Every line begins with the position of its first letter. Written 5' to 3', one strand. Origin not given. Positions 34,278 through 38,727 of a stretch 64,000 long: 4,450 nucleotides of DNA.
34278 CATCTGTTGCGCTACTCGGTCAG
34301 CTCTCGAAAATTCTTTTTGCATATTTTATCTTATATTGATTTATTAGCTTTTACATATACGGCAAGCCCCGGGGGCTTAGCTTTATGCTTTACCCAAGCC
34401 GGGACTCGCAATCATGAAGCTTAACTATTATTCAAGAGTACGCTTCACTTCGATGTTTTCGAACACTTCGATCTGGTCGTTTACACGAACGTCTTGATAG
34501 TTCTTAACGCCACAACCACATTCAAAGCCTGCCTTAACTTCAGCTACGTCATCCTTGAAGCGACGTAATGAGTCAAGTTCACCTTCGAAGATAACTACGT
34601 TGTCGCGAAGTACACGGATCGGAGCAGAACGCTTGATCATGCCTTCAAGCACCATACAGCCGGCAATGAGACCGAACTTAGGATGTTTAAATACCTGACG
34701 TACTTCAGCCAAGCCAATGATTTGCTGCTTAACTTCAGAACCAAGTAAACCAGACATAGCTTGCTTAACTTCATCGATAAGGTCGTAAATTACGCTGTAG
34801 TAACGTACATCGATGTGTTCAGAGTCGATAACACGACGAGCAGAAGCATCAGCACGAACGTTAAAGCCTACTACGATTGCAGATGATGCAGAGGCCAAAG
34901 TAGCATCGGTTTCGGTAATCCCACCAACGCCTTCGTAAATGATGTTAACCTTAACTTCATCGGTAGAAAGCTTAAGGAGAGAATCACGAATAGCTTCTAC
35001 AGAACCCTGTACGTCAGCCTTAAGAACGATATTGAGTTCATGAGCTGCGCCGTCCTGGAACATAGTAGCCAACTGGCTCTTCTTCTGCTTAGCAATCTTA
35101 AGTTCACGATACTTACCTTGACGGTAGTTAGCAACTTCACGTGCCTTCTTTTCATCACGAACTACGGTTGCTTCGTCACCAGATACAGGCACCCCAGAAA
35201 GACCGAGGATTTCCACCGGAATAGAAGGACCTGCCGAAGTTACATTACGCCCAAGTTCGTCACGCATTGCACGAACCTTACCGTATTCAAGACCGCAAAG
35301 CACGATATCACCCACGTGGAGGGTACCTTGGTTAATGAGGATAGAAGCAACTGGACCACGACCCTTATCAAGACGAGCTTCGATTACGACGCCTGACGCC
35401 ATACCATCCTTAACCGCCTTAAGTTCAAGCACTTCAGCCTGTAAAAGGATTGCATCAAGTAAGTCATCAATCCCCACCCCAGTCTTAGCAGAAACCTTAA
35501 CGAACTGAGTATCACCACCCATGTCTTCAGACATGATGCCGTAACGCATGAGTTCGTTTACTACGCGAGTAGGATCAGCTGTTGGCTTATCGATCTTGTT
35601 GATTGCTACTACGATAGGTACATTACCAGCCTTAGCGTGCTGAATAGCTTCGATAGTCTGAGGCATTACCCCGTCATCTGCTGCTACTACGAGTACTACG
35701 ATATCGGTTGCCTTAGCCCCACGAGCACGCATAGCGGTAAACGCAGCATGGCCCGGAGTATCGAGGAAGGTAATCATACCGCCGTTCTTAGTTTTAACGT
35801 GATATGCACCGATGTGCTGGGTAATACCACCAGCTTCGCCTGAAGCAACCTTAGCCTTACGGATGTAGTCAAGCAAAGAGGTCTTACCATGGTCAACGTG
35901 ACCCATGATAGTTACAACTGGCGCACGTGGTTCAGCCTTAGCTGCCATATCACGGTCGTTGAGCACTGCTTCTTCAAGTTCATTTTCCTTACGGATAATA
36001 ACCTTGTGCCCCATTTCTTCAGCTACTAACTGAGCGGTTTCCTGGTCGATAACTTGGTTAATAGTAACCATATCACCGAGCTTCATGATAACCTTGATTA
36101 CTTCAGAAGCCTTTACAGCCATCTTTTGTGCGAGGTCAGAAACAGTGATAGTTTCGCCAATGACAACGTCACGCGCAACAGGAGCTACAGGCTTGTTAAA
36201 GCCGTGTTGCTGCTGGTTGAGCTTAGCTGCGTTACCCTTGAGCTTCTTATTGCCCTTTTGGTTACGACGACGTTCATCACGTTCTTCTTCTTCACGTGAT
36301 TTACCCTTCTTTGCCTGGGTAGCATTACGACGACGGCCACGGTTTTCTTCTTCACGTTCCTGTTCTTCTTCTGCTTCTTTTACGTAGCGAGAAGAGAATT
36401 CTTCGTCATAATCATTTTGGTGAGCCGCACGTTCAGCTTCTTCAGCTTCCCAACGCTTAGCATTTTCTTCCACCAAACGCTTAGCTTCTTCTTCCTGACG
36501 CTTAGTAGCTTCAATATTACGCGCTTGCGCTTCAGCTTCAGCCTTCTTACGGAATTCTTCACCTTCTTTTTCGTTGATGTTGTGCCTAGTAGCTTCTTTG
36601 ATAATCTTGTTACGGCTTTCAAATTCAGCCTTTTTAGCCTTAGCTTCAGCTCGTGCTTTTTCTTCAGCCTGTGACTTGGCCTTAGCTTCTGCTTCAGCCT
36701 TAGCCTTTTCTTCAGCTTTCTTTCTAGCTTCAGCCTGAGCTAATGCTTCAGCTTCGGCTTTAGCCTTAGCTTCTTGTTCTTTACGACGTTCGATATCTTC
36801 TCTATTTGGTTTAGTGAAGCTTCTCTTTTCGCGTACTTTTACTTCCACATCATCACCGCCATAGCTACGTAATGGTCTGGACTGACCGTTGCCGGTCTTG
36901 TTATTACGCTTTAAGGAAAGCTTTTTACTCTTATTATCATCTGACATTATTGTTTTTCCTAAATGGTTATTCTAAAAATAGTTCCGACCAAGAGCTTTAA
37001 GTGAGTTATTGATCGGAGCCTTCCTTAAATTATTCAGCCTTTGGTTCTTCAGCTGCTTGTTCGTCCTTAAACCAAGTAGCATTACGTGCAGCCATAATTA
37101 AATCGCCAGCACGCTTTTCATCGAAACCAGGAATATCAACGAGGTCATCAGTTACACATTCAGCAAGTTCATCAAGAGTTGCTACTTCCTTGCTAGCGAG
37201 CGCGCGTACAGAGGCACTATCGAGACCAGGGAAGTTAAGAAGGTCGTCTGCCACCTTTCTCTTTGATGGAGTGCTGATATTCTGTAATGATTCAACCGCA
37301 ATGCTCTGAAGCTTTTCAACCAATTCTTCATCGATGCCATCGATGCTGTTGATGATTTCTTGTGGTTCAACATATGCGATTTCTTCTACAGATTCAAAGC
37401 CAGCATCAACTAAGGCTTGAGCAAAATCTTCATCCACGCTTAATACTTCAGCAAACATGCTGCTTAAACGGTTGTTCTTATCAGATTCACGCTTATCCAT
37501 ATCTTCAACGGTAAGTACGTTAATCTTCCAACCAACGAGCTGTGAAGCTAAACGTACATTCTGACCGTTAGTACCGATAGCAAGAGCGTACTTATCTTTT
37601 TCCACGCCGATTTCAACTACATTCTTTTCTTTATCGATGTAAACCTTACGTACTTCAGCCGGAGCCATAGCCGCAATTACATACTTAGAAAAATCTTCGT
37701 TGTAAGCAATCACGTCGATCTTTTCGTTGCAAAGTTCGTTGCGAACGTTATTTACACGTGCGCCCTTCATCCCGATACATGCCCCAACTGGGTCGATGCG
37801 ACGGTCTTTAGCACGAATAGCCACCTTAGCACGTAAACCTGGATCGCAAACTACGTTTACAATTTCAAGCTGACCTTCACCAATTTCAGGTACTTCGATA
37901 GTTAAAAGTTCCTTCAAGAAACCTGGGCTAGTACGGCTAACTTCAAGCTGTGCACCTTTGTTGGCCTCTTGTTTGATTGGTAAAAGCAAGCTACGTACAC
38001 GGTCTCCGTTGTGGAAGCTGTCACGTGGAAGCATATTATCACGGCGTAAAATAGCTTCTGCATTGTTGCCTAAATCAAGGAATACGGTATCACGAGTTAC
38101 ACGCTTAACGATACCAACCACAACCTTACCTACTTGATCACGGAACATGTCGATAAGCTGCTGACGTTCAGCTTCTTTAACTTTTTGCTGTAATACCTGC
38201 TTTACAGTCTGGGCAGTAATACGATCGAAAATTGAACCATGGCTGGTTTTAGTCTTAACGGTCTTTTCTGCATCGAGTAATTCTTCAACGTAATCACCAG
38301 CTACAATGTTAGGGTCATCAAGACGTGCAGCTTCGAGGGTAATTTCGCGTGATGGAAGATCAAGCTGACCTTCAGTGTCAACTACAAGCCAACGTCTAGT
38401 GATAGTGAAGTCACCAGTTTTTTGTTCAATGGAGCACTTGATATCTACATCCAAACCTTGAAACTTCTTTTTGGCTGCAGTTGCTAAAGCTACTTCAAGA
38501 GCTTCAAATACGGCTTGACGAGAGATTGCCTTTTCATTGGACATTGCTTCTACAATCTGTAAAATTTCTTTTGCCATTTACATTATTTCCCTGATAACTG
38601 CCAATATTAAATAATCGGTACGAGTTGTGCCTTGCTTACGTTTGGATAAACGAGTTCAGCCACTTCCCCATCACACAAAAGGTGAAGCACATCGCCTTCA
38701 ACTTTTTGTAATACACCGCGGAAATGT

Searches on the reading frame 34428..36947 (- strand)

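Call 15: search_protein_families(library=ncbifam, proteins=[window:34428-36947:-])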
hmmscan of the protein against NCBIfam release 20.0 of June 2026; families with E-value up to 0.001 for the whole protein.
window:34428-36947:- (839 aa): 38 families (the best 25 are shown)
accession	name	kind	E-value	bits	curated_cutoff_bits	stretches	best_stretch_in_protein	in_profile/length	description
TIGR00487.1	IF-2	equivalog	7.3e-273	906.7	424.4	1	258-838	3-586/587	translation initiation factor IF-2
NF003078.0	PRK04004.1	equivalog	1.4e-57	195.7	468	2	336-454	5-140/598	translation initiation factor IF-2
TIGR00491.2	aIF-2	equivalog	2e-40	138.8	554.75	2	341-454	3-133/591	translation initiation factor IF-2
NF011418.0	PRK14845.1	equivalog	8.9e-38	129.7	756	3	356-454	475-590/1049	translation initiation factor IF-2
TIGR00231.1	small_GTP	domain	3.3e-31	108.3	42.5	1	344-500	5-162/164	GTP-binding protein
TIGR00475.1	selB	equivalog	4.2e-27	95.1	242.25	1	345-562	3-224/581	selenocysteine-specific translation elongation factor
TIGR01393.1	lepA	equivalog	8.6e-23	80.5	533.9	1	381-549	61-222/595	translation elongation factor 4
TIGR01394.1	TypA_BipA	equivalog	1.6e-18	66.3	757.3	1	345-494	4-170/594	translational GTPase TypA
NF009381.0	PRK12740.1-5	subfamily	5.9e-15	54.7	583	1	344-467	35-151/692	elongation factor G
NF000766.0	PRK00049.1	subfamily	2.7e-14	52.8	449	1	344-493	15-181/396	elongation factor Tu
NF007583.0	PRK10218.1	equivalog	5.8e-13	47.7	1260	1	346-487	9-167/607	ribosome-dependent GTPase TypA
TIGR03680.1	eif2g_arch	equivalog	1.2e-12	47.8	514.5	1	385-503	76-195/407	translation initiation factor IF-2 subunit gamma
NF009373.0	PRK12736.1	subfamily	2.3e-12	46.4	452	1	346-549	16-243/394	elongation factor Tu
TIGR00484.1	EF-G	equivalog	2.9e-12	45.6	659.4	1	353-467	45-152/691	elongation factor G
NF003077.0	PRK04000.1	equivalog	3.2e-12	46.3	315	1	383-501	78-197/412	translation initiation factor IF-2 subunit gamma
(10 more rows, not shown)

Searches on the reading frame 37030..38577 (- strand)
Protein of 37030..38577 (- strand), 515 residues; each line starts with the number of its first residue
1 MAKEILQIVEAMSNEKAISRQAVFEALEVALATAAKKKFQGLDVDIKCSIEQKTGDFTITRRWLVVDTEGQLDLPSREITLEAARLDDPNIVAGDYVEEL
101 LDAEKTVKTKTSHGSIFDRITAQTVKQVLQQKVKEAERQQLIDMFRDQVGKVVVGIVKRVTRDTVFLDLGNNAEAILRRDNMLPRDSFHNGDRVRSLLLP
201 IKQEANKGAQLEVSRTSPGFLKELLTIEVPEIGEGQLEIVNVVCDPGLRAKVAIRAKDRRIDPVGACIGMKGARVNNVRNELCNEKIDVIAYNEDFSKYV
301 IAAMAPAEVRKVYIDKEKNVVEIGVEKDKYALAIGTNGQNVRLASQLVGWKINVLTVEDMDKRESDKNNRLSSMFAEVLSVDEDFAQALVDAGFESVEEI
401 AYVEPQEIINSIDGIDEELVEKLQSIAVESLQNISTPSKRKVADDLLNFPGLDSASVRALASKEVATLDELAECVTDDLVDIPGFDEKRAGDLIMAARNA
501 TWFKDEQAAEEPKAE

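Call 15: search_protein_families(library=ncbifam, proteins=[window:37030-38577:-])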
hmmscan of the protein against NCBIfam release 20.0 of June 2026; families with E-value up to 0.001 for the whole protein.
window:37030-38577:- (515 aa): 11 families
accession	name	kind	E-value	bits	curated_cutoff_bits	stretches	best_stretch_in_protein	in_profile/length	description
TIGR01953.1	NusA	equivalog_domain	8.9e-102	340.6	253.4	1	4-358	1-339/340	transcription termination factor NusA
NF006645.0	PRK09202.4-5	equivalog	4.4e-51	174.1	532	1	3-364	17-377/540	transcription termination/antitermination protein NusA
TIGR01954.1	nusA_Cterm_rpt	equivalog_domain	3.5e-26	91.1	48.15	2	381-427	1-46/50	transcription termination factor NusA, C-terminal duplication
NF006642.0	PRK09202.4-1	equivalog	5.9e-23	81.2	687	1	116-356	128-374/614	transcription termination/antitermination protein NusA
TIGR01952.1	nusA_arch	equivalog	7.1e-14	52.3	74.35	1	264-354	44-135/141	NusA-like transcription termination signal-binding factor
NF006261.0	PRK08406.1-5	equivalog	1.3e-07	31.4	231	1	264-367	43-147/173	transcription elongation factor NusA-like protein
NF003301.0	PRK04301.1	equivalog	5.1e-07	29.2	259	0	377-431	9-62/316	DNA repair and recombination protein RadA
TIGR02236.1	recomb_radA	equivalog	1.2e-05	24.9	361.15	0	378-427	5-53/311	DNA repair and recombination protein RadA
NF000907.0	PRK00087.1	equivalog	8.1e-05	21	624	1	123-206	276-365/671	bifunctional 4-hydroxy-3-methylbut-2-enyl diphosphate reductase/30S ribosomal protein S1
TIGR02239.1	recomb_RAD51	equivalog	0.00053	19.2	478.05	0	386-428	14-55/316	DNA repair protein RAD51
TIGR03491.1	TIGR03491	subfamily_domain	0.00071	18.6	97.45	0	439-499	207-267/462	TM0106 family RecB-like putative nuclease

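Call 75: list_cluster_members(proteins=[window:37030-38577:-, window:46413-47753:+, L091:9323-11356:-, L091:4811-6835:-, L099:7520-9427:-, L099:4545-6944:-, L098:1824-3389:+, L098:3399-3977:+, L096:3844-5052:-, L081:1098-2852:-])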
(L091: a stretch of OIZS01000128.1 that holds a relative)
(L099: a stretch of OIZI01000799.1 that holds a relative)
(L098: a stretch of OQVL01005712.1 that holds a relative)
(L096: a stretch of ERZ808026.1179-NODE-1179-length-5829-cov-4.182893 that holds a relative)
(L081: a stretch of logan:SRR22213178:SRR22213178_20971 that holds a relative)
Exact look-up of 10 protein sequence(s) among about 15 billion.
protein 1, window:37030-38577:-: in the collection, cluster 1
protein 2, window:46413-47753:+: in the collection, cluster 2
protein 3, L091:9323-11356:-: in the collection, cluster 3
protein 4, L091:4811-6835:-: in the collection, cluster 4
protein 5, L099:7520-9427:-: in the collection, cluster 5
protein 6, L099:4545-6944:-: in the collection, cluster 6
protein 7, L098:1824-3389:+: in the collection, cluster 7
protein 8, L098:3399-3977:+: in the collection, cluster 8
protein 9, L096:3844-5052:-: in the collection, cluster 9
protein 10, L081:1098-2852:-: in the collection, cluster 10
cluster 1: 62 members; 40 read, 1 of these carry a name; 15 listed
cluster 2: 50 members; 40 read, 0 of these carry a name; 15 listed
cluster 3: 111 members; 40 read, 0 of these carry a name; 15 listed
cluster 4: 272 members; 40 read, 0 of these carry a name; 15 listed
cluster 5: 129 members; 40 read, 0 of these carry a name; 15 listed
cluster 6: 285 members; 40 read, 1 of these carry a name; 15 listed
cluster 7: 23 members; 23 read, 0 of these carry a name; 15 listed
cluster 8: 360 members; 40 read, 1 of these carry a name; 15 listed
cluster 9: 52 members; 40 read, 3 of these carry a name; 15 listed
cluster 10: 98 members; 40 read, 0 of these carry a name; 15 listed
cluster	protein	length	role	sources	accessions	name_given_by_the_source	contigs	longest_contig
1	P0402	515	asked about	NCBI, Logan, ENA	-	-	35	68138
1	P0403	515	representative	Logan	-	-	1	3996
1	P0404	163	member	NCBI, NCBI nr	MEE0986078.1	MAG: NusA N-terminal domain-containing protein, partial [Succinivibrionaceae bacterium] | NusA N-terminal domain-containing protein [Succinivibrionaceae bacterium]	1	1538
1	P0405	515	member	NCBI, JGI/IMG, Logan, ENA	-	-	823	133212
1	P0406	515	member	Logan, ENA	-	-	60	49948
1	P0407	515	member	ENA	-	-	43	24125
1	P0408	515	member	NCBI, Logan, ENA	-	-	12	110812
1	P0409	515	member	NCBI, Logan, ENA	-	-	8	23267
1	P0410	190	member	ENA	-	-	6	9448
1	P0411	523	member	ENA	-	-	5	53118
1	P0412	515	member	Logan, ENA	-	-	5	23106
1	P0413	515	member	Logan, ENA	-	-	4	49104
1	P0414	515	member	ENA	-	-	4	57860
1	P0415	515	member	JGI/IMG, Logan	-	-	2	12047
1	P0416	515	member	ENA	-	-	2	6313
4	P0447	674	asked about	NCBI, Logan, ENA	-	-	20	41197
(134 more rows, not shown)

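Call 81: find_encoding_contigs(protein=P0447, flank=3500, max_places=10)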
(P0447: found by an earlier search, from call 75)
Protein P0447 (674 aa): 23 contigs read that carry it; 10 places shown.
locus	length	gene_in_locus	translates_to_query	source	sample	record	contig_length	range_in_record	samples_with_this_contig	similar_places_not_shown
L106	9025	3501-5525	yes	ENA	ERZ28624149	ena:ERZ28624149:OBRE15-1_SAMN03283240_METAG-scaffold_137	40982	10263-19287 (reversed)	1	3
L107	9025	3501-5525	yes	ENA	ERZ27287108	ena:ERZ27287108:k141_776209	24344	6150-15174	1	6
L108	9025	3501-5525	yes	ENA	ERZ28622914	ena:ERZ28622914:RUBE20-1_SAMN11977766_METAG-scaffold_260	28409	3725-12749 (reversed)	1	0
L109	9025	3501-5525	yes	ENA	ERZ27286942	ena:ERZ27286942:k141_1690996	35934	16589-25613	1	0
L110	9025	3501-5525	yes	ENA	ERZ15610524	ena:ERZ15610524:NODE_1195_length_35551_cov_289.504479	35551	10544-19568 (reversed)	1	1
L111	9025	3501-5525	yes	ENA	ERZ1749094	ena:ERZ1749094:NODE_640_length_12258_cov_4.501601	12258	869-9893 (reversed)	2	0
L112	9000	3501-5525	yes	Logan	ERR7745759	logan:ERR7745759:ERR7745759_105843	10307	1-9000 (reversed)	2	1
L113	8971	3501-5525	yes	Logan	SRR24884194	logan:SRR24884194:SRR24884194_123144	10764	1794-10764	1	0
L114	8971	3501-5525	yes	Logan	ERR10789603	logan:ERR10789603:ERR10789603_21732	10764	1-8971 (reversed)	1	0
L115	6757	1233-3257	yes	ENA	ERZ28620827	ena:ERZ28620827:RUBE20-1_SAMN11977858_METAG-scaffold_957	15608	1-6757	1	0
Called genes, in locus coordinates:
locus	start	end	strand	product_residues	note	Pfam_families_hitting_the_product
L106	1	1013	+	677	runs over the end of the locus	PF00270:DEAD (faint), PF04851:ResIII, PF17757:UvrB_inter, PF27431:UvrB_3rd, PF00271:Helicase_C, PF12344:UvrB, PF02151:UVR (weak)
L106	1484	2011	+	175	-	PF13353:Fer4_12, PF04055:Radical_SAM (weak)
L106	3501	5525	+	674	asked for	PF00884:Sulfatase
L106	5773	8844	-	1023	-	PF13091:PLDc_2, PF04851:ResIII, PF00271:Helicase_C (faint)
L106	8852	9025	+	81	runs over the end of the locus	-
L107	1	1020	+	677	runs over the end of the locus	PF00270:DEAD (faint), PF04851:ResIII, PF17757:UvrB_inter, PF27431:UvrB_3rd, PF00271:Helicase_C, PF12344:UvrB, PF02151:UVR (weak)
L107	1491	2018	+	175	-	PF13353:Fer4_12, PF04055:Radical_SAM (weak)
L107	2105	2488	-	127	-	-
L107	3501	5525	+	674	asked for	PF00884:Sulfatase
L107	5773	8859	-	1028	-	-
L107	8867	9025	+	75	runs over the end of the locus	-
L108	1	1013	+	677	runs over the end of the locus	PF00270:DEAD (faint), PF04851:ResIII, PF17757:UvrB_inter, PF27431:UvrB_3rd, PF00271:Helicase_C, PF12344:UvrB, PF02151:UVR (weak)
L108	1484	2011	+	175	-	PF13353:Fer4_12, PF04055:Radical_SAM (weak)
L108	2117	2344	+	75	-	-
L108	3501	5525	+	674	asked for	PF00884:Sulfatase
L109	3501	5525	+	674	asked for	PF00884:Sulfatase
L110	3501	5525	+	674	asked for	PF00884:Sulfatase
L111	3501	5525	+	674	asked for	PF00884:Sulfatase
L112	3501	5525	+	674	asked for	PF00884:Sulfatase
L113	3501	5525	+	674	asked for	PF00884:Sulfatase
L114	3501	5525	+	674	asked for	PF00884:Sulfatase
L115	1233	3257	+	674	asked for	PF00884:Sulfatase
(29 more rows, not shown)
